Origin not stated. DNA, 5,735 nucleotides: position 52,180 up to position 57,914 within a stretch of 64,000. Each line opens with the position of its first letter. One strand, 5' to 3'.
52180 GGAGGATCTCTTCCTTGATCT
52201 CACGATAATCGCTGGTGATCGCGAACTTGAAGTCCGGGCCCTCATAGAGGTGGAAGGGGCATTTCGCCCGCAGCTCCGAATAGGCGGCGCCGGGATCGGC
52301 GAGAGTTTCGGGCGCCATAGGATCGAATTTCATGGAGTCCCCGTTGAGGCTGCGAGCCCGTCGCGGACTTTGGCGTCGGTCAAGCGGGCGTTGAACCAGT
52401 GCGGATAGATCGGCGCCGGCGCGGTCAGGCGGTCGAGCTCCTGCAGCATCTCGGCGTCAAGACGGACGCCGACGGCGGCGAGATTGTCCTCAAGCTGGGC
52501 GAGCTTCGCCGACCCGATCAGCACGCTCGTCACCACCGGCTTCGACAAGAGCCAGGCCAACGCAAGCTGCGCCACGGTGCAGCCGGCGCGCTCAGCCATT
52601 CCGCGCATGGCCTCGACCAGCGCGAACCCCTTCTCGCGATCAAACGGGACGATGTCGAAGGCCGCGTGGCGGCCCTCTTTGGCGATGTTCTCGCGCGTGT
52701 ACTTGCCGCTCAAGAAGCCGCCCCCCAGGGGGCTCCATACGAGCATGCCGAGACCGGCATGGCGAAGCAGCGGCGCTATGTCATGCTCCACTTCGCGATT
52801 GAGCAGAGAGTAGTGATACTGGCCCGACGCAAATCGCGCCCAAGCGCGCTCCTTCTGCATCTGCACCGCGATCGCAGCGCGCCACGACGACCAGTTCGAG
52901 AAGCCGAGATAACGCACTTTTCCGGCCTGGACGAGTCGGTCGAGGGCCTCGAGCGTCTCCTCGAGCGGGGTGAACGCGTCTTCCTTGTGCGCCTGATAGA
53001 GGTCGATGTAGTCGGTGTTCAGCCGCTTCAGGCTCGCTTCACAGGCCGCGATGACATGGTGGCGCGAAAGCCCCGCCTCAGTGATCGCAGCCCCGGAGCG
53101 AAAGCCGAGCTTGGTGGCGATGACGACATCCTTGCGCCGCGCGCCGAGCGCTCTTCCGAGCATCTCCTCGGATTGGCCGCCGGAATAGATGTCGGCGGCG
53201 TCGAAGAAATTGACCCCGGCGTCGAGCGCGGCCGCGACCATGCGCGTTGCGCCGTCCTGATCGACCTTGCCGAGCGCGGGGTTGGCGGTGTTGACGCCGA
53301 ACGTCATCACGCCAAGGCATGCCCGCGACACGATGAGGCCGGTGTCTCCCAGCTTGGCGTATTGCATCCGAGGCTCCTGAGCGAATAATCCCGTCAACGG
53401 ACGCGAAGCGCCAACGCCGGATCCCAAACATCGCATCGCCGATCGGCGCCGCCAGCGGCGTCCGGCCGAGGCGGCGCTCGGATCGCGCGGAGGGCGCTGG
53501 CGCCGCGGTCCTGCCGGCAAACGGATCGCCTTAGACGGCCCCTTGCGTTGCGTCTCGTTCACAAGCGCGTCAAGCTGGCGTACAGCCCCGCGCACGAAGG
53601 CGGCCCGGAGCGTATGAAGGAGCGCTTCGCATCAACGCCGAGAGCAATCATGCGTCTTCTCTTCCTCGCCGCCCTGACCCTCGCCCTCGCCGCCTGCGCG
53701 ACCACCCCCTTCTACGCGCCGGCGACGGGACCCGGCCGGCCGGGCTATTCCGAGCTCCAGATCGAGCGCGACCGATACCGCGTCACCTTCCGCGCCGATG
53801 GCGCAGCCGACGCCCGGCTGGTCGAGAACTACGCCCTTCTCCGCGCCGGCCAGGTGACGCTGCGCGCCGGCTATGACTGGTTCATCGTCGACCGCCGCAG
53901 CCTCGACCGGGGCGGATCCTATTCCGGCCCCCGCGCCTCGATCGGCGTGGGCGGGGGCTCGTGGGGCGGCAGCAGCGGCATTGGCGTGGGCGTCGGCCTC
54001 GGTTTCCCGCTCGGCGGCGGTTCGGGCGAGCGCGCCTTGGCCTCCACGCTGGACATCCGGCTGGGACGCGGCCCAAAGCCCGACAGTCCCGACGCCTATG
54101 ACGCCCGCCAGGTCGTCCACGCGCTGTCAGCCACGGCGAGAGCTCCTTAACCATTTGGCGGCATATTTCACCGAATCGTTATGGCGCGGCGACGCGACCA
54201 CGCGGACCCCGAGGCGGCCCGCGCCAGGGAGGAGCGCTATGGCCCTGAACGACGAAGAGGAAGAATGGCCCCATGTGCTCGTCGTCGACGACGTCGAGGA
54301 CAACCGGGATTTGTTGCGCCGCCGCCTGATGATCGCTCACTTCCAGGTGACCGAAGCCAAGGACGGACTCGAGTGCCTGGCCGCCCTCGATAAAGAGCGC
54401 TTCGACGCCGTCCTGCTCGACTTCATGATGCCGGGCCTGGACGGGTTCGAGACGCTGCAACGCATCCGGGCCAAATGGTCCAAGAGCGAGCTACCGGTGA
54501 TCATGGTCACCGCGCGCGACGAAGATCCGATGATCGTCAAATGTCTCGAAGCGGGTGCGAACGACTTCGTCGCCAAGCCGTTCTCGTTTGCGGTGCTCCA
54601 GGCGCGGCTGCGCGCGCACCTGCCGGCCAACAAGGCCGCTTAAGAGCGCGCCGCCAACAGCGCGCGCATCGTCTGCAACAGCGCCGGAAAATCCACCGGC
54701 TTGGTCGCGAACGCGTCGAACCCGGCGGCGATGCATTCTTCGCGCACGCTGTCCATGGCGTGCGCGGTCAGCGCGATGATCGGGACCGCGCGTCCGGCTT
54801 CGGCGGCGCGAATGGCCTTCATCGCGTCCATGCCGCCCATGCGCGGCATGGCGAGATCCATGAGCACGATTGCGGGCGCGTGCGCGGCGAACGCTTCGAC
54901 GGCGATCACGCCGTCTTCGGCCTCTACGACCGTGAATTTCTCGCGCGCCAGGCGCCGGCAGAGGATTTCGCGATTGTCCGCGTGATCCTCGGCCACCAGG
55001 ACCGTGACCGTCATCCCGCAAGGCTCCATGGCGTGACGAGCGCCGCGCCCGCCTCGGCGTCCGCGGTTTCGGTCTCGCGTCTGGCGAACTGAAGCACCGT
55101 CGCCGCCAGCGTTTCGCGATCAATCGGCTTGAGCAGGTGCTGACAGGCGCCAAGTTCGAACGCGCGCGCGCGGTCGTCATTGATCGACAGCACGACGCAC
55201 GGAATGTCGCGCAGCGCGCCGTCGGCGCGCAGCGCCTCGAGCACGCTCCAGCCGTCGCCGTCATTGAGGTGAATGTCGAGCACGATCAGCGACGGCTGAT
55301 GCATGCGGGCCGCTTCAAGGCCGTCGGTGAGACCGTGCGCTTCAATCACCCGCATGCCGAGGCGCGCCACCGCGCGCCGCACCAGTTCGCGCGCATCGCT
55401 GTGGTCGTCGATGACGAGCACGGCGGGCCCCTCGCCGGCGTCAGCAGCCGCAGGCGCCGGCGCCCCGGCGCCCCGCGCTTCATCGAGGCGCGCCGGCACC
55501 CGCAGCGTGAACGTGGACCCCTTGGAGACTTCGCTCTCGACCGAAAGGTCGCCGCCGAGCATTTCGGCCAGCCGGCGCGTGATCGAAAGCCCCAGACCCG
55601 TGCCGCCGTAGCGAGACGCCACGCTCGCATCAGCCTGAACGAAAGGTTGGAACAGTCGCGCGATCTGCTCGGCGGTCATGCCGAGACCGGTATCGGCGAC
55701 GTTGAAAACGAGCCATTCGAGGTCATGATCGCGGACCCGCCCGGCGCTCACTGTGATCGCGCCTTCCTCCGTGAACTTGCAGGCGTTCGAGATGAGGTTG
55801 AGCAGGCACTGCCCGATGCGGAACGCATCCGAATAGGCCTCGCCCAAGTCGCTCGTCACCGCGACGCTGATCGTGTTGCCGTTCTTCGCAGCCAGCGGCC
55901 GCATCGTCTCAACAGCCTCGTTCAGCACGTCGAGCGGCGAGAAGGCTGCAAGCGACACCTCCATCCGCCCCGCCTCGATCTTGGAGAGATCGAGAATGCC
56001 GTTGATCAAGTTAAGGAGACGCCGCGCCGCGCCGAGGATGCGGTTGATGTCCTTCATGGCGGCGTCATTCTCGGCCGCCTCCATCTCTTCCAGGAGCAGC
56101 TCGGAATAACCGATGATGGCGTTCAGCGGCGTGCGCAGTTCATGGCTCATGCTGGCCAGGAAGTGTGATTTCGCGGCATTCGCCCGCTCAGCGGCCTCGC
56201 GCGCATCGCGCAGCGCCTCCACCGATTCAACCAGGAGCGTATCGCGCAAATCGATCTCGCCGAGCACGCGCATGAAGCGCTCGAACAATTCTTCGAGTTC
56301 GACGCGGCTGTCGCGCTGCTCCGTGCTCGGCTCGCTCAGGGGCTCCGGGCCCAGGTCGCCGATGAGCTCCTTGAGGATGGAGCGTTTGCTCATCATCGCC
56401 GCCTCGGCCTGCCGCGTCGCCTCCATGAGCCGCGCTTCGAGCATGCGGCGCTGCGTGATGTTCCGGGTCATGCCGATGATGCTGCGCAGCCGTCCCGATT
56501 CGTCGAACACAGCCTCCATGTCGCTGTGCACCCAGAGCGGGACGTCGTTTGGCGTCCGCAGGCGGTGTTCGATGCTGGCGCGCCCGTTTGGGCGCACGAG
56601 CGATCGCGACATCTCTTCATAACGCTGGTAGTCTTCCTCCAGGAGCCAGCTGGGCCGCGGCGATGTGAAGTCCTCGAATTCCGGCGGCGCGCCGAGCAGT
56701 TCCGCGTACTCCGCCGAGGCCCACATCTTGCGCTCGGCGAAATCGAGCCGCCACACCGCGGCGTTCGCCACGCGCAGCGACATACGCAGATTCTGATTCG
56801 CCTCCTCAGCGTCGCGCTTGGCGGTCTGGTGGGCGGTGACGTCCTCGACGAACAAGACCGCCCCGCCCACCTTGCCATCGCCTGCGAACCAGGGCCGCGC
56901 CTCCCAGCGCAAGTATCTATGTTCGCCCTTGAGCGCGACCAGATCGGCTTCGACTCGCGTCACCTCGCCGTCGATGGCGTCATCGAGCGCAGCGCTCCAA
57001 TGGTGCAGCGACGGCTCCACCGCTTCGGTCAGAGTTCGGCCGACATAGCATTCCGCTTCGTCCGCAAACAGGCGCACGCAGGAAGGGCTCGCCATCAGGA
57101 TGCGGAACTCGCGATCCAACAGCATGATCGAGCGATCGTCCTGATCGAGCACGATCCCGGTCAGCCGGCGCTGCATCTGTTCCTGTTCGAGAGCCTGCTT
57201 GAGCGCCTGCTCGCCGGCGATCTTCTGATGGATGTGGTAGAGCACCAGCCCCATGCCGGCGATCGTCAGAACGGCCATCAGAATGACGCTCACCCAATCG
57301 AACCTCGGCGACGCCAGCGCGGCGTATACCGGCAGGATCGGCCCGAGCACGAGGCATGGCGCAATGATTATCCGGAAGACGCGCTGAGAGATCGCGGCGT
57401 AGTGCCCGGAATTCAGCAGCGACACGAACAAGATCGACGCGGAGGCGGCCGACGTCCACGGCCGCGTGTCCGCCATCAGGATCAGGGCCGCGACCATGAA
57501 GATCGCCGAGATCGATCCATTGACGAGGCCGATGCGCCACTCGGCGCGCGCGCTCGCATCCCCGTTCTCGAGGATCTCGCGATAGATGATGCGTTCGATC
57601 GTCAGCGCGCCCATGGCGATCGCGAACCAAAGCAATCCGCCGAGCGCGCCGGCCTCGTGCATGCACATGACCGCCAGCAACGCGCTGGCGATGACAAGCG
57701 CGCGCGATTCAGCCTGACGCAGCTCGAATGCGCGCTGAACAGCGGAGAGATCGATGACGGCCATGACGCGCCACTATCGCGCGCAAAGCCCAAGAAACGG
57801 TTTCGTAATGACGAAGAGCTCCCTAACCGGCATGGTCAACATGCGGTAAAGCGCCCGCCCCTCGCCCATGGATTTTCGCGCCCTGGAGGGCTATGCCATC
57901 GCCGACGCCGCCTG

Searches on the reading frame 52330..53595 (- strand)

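Call 80: search_protein_families(library=pfam, proteins=[window:52330-53595:-], max_evalue=0.001)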
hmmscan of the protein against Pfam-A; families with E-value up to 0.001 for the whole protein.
window:52330-53595:- (421 aa): 1 family
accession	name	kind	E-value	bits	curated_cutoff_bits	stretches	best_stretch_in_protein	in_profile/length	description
PF00248.27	Aldo_ket_red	-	1.9e-75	254.1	24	1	93-390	3-289/291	Aldo/keto reductase family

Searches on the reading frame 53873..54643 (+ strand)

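Call 80: search_protein_families(library=pfam, proteins=[window:53873-54643:+], max_evalue=0.001)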
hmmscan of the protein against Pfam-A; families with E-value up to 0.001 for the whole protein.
window:53873-54643:+ (256 aa): 1 family
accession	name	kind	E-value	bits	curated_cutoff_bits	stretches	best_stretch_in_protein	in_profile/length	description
PF00072.30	Response_reg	-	1.7e-31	109.1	30.2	1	135-246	1-110/111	Response regulator receiver domain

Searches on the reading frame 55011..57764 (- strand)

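Call 80: search_protein_families(library=pfam, proteins=[window:55011-57764:-], max_evalue=0.001)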
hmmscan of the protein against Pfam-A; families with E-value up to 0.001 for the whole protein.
window:55011-57764:- (917 aa): 7 families
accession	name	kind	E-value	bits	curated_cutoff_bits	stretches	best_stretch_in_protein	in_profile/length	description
PF02518.31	HATPase_c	-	1e-26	94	26.4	1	646-759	2-110/111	Histidine kinase-, DNA gyrase B-, and HSP90-like ATPase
PF00512.31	HisKA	-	6.8e-20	71.3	26.9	1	531-599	1-66/66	His Kinase A (phospho-acceptor) domain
PF00072.30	Response_reg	-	2.2e-18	66.9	30.2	1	782-890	1-110/111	Response regulator receiver domain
PF08448.16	PAS_4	-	1.1e-17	64.7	23.1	1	207-311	2-107/110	PAS fold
PF13426.13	PAS_9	-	1.4e-11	45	27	1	349-438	16-103/103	PAS domain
PF08447.18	PAS_3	-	4.8e-07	30.4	25.6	1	348-432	3-88/89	PAS fold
PF00989.32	PAS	-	3.6e-06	27.4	22.6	0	335-435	12-112/113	PAS fold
